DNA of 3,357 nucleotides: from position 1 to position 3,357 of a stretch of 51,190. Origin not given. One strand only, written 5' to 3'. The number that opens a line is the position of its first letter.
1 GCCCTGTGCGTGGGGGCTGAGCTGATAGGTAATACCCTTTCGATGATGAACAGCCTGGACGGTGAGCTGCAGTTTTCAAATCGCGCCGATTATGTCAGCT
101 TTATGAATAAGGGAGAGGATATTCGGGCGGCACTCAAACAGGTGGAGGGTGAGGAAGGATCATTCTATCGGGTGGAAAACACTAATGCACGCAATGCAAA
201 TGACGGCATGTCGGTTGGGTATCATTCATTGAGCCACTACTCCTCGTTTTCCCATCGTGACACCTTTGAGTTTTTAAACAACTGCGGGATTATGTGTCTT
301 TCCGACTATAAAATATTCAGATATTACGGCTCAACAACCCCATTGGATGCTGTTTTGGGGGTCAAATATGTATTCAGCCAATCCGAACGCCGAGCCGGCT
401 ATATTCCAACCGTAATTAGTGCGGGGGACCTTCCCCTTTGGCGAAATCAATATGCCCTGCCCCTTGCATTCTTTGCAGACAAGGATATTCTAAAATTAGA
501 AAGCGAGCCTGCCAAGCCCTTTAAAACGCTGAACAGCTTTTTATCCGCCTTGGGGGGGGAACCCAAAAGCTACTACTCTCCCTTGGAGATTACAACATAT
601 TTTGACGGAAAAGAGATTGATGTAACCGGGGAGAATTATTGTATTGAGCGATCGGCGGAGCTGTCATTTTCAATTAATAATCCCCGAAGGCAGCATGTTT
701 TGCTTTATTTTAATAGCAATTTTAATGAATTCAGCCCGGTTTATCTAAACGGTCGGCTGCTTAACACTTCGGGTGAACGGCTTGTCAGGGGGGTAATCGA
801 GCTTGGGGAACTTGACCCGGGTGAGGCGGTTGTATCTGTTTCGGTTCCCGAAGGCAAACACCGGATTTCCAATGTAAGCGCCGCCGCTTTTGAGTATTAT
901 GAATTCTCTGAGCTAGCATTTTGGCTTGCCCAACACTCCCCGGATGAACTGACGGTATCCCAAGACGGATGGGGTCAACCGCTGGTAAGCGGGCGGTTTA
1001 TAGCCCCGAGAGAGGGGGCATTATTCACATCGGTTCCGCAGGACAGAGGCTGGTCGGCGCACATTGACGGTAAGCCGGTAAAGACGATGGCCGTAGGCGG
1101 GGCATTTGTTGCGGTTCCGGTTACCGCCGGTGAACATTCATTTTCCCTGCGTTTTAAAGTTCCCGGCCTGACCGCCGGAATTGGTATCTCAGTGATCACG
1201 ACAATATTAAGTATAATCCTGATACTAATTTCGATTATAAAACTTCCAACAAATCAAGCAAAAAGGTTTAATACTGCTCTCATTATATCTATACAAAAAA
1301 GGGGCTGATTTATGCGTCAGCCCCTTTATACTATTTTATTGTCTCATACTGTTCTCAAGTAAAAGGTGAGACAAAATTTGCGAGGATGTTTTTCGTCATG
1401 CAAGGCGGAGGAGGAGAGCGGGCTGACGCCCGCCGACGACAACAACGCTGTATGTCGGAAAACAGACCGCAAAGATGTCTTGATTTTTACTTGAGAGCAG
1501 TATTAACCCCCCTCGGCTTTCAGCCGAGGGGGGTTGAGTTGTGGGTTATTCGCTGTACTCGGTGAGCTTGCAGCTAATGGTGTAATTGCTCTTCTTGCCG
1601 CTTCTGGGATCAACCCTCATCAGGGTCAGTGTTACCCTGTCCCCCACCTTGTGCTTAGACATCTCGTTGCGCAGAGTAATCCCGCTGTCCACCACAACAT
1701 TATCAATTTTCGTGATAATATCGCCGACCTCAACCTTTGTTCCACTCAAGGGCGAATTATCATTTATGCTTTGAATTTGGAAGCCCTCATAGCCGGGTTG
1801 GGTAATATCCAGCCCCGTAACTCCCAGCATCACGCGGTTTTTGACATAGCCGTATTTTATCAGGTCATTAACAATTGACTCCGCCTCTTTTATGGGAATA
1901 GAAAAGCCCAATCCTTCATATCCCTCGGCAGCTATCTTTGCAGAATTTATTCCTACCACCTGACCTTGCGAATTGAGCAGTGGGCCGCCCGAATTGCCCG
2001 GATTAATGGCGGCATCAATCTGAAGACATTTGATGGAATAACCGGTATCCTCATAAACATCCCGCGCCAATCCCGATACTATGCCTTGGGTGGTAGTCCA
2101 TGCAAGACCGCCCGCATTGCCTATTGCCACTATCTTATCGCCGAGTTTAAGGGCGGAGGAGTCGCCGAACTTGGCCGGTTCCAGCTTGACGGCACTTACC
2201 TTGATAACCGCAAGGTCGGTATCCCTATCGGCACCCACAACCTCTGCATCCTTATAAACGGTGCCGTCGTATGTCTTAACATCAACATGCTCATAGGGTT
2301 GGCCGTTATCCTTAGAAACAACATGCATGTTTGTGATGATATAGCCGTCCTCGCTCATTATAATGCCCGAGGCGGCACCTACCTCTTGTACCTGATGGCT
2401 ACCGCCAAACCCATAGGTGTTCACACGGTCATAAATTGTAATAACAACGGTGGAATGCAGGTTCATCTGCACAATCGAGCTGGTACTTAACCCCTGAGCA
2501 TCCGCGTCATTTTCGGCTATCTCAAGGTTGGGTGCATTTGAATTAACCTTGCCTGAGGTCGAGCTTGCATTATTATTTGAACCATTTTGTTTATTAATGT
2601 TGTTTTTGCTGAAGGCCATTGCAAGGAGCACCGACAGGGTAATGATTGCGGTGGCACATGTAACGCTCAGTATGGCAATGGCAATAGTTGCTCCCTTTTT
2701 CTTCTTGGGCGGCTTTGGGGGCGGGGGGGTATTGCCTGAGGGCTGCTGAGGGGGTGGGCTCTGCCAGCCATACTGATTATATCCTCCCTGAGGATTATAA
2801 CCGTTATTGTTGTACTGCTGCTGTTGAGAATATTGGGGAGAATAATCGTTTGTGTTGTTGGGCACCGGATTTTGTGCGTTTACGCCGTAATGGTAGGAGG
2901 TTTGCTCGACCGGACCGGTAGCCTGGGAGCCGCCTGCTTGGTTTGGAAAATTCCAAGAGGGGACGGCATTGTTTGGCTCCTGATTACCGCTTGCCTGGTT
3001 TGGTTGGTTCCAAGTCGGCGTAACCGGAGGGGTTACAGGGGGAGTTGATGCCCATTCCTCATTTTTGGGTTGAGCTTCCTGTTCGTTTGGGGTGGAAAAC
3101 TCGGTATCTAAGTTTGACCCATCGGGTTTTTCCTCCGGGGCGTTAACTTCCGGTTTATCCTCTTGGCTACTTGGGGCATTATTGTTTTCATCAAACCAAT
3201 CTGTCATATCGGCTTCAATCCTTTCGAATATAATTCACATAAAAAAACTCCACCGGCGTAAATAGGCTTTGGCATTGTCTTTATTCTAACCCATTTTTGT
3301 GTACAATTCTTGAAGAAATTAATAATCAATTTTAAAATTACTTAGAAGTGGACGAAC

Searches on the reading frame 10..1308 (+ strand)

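Call 6: search_protein_families(library=pfam, proteins=[window:10-1308:+], max_evalue=0.01)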
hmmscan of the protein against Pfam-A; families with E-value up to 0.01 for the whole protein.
window:10-1308:+ (432 aa): 1 family
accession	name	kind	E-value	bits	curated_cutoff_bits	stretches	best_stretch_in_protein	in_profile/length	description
PF09586.16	YfhO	-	1.4e-57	196.1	28.5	1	3-394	436-835/835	Bacterial membrane protein YfhO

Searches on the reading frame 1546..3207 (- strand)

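Call 6: search_protein_families(library=pfam, proteins=[window:1546-3207:-], max_evalue=0.01)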
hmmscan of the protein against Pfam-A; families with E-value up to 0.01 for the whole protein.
window:1546-3207:- (553 aa): 6 families
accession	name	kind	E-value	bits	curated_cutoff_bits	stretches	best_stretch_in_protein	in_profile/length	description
PF13365.12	Trypsin_2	-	3e-32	112.8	27.6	1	279-420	1-144/144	Trypsin-like peptidase domain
PF00089.32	Trypsin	-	3.6e-16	60.1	20.6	1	278-442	26-216/220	Trypsin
PF13180.12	PDZ_2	-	2e-12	47.6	27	1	475-543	13-77/80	PDZ domain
PF00595.29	PDZ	-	0.00022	22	23.2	0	470-529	23-80/81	PDZ domain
PF17820.7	PDZ_6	-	0.0023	18.1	27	0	491-529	15-52/54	PDZ domain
PF10459.15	Peptidase_S46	-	0.0037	16.4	22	0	401-421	630-650/698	Peptidase S46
